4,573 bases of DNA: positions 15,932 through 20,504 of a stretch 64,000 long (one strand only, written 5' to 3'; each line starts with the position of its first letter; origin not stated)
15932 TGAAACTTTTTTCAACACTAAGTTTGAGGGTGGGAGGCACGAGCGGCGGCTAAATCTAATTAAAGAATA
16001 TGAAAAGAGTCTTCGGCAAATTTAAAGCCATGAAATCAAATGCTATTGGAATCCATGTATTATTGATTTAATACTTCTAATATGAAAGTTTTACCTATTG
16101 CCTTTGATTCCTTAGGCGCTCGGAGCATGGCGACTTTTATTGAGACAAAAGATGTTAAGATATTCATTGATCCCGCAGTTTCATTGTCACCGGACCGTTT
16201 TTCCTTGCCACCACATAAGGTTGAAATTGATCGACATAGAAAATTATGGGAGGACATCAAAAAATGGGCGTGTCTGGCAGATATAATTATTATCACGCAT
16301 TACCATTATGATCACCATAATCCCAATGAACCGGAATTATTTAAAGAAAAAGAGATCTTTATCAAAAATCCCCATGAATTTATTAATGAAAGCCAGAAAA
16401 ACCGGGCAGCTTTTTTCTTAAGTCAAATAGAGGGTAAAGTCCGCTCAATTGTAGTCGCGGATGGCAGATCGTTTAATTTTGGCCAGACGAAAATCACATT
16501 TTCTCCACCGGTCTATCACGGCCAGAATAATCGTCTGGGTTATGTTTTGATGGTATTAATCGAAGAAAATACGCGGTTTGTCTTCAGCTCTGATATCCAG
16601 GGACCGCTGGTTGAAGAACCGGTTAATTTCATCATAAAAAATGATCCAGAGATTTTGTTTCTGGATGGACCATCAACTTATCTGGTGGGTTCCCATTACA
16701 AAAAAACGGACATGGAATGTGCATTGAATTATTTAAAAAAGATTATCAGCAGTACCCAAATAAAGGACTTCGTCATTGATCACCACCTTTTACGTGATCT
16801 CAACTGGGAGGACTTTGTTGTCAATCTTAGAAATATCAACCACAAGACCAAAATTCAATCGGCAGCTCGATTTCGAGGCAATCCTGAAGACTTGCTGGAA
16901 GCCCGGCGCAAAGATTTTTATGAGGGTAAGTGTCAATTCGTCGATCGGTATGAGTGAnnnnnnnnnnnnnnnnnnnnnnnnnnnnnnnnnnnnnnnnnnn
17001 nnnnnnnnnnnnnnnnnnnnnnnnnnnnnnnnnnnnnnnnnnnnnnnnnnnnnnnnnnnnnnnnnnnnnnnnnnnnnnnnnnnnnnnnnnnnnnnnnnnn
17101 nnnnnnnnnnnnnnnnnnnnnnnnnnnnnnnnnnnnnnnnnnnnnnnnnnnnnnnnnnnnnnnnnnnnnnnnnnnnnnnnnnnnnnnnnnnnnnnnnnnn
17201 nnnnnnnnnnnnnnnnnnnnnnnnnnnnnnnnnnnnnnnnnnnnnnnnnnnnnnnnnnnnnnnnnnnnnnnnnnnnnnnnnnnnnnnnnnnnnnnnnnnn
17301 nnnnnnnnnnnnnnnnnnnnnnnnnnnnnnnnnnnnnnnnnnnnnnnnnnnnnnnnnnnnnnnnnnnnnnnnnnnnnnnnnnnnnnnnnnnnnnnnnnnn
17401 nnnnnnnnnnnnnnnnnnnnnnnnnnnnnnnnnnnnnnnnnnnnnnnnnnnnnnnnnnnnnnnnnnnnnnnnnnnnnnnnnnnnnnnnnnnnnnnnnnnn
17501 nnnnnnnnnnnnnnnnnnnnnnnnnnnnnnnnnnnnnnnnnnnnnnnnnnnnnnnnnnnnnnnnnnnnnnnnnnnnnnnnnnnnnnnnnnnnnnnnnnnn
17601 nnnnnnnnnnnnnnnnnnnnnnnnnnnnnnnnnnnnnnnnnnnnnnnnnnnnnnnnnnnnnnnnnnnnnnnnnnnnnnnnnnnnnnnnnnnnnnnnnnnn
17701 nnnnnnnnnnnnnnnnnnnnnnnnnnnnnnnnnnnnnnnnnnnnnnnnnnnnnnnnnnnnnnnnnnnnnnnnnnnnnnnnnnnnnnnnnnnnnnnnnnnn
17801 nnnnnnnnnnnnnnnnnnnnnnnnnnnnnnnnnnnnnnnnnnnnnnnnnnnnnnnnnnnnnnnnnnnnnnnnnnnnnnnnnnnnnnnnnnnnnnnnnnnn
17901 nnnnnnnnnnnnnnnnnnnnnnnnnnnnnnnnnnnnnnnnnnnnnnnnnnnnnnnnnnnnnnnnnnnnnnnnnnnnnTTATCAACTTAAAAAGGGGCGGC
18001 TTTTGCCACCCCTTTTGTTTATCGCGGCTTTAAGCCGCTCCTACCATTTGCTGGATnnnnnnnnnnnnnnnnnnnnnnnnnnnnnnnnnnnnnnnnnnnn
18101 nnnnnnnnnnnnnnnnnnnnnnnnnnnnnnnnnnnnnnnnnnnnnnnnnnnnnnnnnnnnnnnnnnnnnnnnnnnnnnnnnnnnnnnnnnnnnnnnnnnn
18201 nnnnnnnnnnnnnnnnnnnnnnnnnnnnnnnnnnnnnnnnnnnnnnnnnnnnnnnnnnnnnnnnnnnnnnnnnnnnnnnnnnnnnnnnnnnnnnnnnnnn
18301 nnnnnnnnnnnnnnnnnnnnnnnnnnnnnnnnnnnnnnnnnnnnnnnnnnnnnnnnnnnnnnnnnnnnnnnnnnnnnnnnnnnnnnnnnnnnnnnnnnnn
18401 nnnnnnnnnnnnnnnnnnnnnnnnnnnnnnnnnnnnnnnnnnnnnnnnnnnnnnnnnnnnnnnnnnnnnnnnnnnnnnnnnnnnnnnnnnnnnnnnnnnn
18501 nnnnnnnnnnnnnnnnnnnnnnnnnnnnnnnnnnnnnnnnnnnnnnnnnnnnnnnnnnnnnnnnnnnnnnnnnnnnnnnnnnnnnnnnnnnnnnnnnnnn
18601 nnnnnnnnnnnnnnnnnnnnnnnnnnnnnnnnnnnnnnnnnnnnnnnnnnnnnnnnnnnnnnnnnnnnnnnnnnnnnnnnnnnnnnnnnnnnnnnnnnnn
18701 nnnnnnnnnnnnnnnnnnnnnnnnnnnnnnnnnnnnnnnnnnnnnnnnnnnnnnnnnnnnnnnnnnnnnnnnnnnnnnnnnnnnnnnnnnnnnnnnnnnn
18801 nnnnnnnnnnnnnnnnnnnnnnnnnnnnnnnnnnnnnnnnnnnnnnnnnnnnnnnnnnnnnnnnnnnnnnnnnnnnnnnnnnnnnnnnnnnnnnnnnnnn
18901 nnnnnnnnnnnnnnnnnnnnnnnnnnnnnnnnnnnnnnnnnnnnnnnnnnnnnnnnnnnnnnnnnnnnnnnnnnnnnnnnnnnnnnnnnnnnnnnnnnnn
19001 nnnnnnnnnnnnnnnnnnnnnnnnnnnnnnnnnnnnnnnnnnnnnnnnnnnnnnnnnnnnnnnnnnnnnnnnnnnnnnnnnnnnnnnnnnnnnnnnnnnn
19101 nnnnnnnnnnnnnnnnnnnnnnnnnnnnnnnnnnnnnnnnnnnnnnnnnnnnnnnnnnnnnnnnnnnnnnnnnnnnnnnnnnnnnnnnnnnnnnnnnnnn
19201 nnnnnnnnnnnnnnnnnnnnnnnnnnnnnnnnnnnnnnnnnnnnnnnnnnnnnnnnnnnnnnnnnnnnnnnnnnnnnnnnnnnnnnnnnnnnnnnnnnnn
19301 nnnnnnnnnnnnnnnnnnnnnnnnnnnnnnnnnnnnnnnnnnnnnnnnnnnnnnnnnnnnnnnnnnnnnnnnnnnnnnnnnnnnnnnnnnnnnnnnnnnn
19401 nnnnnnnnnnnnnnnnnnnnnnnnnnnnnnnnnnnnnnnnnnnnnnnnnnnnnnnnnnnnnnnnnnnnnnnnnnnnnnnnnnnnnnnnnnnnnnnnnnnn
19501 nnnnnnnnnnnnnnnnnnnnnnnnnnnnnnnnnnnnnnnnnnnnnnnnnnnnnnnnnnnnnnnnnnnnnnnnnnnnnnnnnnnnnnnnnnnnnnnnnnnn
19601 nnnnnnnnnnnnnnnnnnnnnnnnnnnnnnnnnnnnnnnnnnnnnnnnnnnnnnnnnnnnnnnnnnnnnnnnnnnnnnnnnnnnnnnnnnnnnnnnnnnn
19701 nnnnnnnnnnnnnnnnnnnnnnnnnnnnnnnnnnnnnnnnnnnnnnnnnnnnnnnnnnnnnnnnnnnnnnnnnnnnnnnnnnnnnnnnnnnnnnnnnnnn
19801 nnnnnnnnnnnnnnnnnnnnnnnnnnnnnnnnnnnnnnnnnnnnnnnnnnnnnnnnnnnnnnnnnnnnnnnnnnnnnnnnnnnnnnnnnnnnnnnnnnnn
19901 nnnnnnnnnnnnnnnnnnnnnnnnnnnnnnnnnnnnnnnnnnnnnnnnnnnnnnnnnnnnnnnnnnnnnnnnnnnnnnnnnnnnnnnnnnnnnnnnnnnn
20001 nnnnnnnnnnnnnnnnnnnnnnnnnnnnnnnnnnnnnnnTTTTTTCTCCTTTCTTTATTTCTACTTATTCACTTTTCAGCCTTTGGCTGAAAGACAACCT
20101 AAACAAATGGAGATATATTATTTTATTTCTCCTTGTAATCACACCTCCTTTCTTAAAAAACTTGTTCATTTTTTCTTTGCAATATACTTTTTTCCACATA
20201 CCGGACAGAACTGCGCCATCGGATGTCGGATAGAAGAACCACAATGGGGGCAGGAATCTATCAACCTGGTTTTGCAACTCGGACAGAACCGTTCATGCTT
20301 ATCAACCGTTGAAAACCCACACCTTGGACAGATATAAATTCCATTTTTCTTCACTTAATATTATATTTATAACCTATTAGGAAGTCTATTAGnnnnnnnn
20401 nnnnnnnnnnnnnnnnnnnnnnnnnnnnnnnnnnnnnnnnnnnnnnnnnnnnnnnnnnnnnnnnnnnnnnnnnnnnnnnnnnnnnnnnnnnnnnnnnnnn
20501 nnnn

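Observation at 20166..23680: Reverse-order SARP-like STAND regulator (AAA-TPR-wHTH-BTAD) with a co-oriented double-zinc-ribbon mini-gene, directly upstream of the BNR cargo gene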

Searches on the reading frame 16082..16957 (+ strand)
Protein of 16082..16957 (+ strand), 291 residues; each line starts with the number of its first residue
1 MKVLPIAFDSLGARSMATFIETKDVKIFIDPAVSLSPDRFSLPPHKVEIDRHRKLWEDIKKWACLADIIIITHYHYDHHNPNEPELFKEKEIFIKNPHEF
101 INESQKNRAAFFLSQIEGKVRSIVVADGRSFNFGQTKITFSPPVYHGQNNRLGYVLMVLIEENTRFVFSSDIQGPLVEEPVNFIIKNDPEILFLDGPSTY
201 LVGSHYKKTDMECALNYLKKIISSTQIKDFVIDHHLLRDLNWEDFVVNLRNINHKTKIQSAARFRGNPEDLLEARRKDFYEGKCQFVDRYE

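Call 69: search_protein_families(library=pfam, proteins=[window:16082-16957:+], max_evalue=0.0001)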
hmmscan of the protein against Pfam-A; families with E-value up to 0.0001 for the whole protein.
window:16082-16957:+ (291 aa): 1 family
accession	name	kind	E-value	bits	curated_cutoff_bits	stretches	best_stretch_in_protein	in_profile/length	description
PF12706.13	Lactamase_B_2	-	4.2e-05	23.7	27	1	66-173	31-144/200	Beta-lactamase superfamily domain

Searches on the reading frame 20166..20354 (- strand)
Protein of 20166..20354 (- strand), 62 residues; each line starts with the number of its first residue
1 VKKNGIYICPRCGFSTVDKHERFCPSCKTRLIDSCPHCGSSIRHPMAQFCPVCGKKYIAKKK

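Call 3: search_protein_families(library=pfam, proteins=[window:20166-20354:-], max_evalue=0.1)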
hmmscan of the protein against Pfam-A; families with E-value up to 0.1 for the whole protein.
window:20166-20354:- (62 aa): 45 families (the best 25 are shown)
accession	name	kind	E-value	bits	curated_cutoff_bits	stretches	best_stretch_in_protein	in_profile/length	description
PF12773.13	DZR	-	1.2e-10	41.8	27.3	1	9-54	1-45/45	Double zinc ribbon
PF13248.11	Zn_ribbon_3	-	1.5e-08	34.2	27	2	8-30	4-25/26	zinc-ribbon domain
PF13240.11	Zn_Ribbon_1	-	7.8e-06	26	25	1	47-56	13-22/23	zinc-ribbon domain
PF03119.21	DNA_ligase_ZBD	-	1.4e-05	25.3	25.8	0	50-56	2-8/27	NAD-dependent DNA ligase C4 zinc finger domain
PF08772.16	Zn_ribbon_NOB1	-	1.7e-05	25.2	24.9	2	33-60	9-36/72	Nin one binding (NOB1) Zn-ribbon like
PF18912.6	DZR_2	-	3.2e-05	24.1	27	2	9-41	10-45/56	Double zinc ribbon domain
PF10083.14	DUF2321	-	0.00017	21.7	24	1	18-43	23-48/157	Uncharacterized protein conserved in bacteria (DUF2321)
PF17032.10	Zn_ribbon_15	-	0.00018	22.7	28.9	1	3-28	49-73/73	zinc-ribbon family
PF14803.11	Zn_ribbon_Nudix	-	0.0002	21.7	25.6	0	49-56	2-9/34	Nudix N-terminal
PF24463.1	DUF7577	-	0.0002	21.3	28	1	35-55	5-24/27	Domain of unknown function (DUF7577)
PF24460.1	DUF7575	-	0.00023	20.9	28.5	1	34-55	5-25/28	Domain of unknown function (DUF7575)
PF08792.16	A2L_zn_ribbon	-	0.00049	20.1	22.9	1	2-16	17-31/33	A2L zinc ribbon domain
PF22747.2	Zn_ribbon_DUF2089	-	0.0017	18.8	27.6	0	50-59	1-10/32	DUF2089 zinc ribbon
PF19335.5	HMBD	-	0.0019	18.6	23.6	0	7-31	2-25/28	Heavy metal binding domain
PF17283.8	Zn_ribbon_SprT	-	0.002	18.6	28.1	0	6-31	4-34/38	SprT-like zinc ribbon domain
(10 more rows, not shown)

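Call 4: search_protein_families(library=ncbifam, proteins=[window:20166-20354:-], max_evalue=0.1)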
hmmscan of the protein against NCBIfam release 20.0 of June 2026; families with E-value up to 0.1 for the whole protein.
window:20166-20354:- (62 aa): 16 families
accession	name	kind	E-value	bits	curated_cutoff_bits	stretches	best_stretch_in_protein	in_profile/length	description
NF011149.0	PRK14559.1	equivalog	0.00012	21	374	1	8-56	3-50/642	serine/threonine phosphatase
TIGR03831.1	YgiT_finger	domain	0.00051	20.3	20.2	0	47-58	32-43/46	YgiT-type zinc finger protein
NF011481.0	PRK14890.1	equivalog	0.00069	19.6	61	0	6-15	50-59/61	putative Zn-ribbon RNA-binding protein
NF001605.0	PRK00398.1-2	equivalog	0.0026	17.6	63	1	35-60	4-31/43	DNA-directed RNA polymerase subunit P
NF008757.0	PRK11788.1-5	equivalog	0.0048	16.1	363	1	2-29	349-375/388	lipopolysaccharide assembly protein LapB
NF041914.1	HVO_2523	equivalog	0.0061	16.5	60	0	34-44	2-12/33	HVO_2523 family zinc finger protein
NF009623.0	PRK13130.1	equivalog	0.0069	16.4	68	0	22-45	6-30/56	RNA-protein complex protein Nop10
NF033497.1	rubre_like_arch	subfamily_domain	0.01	15.5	32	0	24-44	3-28/34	rubrerythrin-like domain-containing protein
NF003214.0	PRK04179.1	equivalog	0.021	14.7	71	0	8-27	19-38/62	50S ribosomal protein L37e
NF003331.0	PRK04338.1-7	equivalog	0.022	13.5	560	1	4-36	240-274/376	tRNA (guanine(26)-N(2))-dimethyltransferase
NF038384.1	zinc_YnfU_fam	subfamily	0.023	14.3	36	0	1-13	33-45/52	YnfU family zinc-binding protein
NF001645.0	PRK00420.1-2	equivalog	0.025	14.6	162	0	34-60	26-53/106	hypothetical protein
NF045510.1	4Cys_prefix_kin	domain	0.028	14.6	24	0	21-30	16-25/26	4-Cys prefix domain-containing protein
NF041909.1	HVO_2753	equivalog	0.031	14.2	80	0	3-15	45-57/59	HVO_2753 family zinc finger protein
TIGR03826.1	YvyF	hypoth_equivalog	0.039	14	124.15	0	4-31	79-104/137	TIGR03826 family flagellar region protein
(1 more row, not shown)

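Call 61: find_homologous_proteins(query=A6, max_evalue=0.001)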
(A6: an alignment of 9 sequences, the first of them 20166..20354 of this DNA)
Query A6 (9 sequences) (62 aa, profile of the alignment): 8 proteins with E <= 0.001 among 65 candidates.
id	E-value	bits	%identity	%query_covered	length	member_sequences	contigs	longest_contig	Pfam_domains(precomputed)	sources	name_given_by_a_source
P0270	2.1e-31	125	100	100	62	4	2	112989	PF08772.17,PF13240.12,PF12773.14,PF03119.22,PF13248.12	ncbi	ncbi:MAG: zinc ribbon domain-containing protein [candidate division WOR-3 bacterium]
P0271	1.2e-29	120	66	100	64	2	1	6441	PF13240.12,PF12773.14,PF03119.22,PF13248.12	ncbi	ncbi:MAG: zinc ribbon domain-containing protein [candidate division WOR-3 bacterium]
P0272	2.5e-27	112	49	95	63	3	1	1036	PF08772.17,PF13240.12,PF12773.14,PF13248.12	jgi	jgi:predicted amidophosphoribosyltransferase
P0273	8.0e-26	107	58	89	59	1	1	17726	PF13240.12,PF14803.12,PF12773.14,PF17032.11,PF13248.12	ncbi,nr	ncbi:zinc ribbon domain-containing protein [candidate division WOR-3 bacterium]|nr:zinc ribbon domai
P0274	1.5e-25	106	53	89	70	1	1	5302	PF12172.15,PF13240.12,PF12773.14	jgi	jgi:hypothetical protein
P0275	7.3e-25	104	51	89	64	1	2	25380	PF08772.17,PF12172.15,PF13240.12,PF14803.12,PF12773.14,PF17032.11,PF03119.22,PF13248.12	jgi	jgi:predicted amidophosphoribosyltransferase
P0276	7.8e-25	104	52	84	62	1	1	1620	PF08772.17,PF13240.12,PF14803.12,PF12773.14,PF17032.11,PF24463.2,PF13248.12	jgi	jgi:predicted amidophosphoribosyltransferase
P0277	8.1e-4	37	50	42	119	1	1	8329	PF18912.7,PF13240.12,PF12773.14,PF17032.11,PF24463.2,PF24460.2,PF13248.12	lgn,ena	-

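Call 62: find_encoding_contigs(protein=P0273, flank=6000, max_places=2)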
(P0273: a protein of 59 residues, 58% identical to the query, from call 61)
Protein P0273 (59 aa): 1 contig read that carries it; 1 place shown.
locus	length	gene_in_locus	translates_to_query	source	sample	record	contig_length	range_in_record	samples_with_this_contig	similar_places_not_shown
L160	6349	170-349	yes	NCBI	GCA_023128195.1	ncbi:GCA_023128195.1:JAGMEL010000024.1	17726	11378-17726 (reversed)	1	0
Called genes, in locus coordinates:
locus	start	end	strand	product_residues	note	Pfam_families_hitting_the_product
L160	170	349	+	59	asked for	PF17032:Zn_ribbon_15 (faint), PF12773:DZR, PF14803:Zn_ribbon_Nudix (faint), PF13240:Zn_Ribbon_1 (faint), PF13248:Zn_ribbon_3 (faint)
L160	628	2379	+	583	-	PF13860:FlgD_ig, PF18962:Por_Secre_tail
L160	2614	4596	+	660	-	PF13429:TPR_15 (weak), PF13432:TPR_16 (weak), PF14559:TPR_19 (weak), PF23914:TPR_CcmH_CycH, PF00515:TPR_1 (weak), PF07719:TPR_2 (weak), PF13414:TPR_11, PF00515:TPR_1, +17 more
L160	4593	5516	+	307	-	PF01040:UbiA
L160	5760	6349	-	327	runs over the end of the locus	PF00493:MCM (faint), PF20030:bpMoxR, PF07726:AAA_3, PF07728:AAA_5, PF17863:AAA_lid_2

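Call 63: find_encoding_contigs(protein=P0275, flank=6000, max_places=2)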
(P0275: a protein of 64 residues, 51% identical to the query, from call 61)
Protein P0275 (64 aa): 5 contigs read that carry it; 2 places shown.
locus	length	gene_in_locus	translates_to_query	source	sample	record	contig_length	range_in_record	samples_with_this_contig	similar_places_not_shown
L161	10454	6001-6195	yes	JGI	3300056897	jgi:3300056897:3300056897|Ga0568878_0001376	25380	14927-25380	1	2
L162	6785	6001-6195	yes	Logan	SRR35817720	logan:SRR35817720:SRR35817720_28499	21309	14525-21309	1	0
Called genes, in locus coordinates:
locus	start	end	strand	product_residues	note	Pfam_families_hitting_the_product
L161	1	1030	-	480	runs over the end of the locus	PF17874:TPR_MalT (faint), PF07719:TPR_2 (faint), PF13174:TPR_6 (faint), PF13176:TPR_7 (faint), PF13181:TPR_8 (faint), PF13424:TPR_12 (weak), PF13424:TPR_12, PF00515:TPR_1 (weak), +5 more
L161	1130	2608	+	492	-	PF01266:DAO, PF01593:Amino_oxidase, PF01946:Thi4 (weak), PF13450:NAD_binding_8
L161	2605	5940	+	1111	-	PF13191:AAA_16, PF13401:AAA_22, PF07719:TPR_2 (faint), PF13428:TPR_14 (faint), PF13424:TPR_12 (weak), PF17874:TPR_MalT, PF03704:BTAD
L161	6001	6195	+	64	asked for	PF08772:Zn_ribbon_NOB1 (faint), PF17032:Zn_ribbon_15 (faint), PF12172:zf-ChsH2 (faint), PF14803:Zn_ribbon_Nudix (faint), PF12773:DZR, PF13240:Zn_Ribbon_1 (faint), PF13248:Zn_ribbon_3 (faint), PF03119:DNA_ligase_ZBD (faint)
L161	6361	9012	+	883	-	-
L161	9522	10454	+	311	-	?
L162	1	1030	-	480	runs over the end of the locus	PF17874:TPR_MalT (faint), PF07719:TPR_2 (faint), PF13174:TPR_6 (faint), PF13176:TPR_7 (faint), PF13181:TPR_8 (faint), PF13424:TPR_12 (weak), PF13424:TPR_12, PF00515:TPR_1 (weak), +5 more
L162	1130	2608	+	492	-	PF01266:DAO, PF01593:Amino_oxidase, PF01946:Thi4 (weak), PF13450:NAD_binding_8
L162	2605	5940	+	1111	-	PF13191:AAA_16, PF13401:AAA_22, PF07719:TPR_2 (faint), PF13428:TPR_14 (faint), PF13424:TPR_12 (weak), PF17874:TPR_MalT, PF03704:BTAD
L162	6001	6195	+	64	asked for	PF08772:Zn_ribbon_NOB1 (faint), PF17032:Zn_ribbon_15 (faint), PF12172:zf-ChsH2 (faint), PF14803:Zn_ribbon_Nudix (faint), PF12773:DZR, PF13240:Zn_Ribbon_1 (faint), PF13248:Zn_ribbon_3 (faint), PF03119:DNA_ligase_ZBD (faint)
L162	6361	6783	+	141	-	?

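Call 76: search_protein_families(library=padloc, proteins=[window:20166-20354:-], max_evalue=0.01)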
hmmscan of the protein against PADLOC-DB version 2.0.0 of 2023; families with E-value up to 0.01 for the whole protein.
window:20166-20354:- (62 aa): 0 families
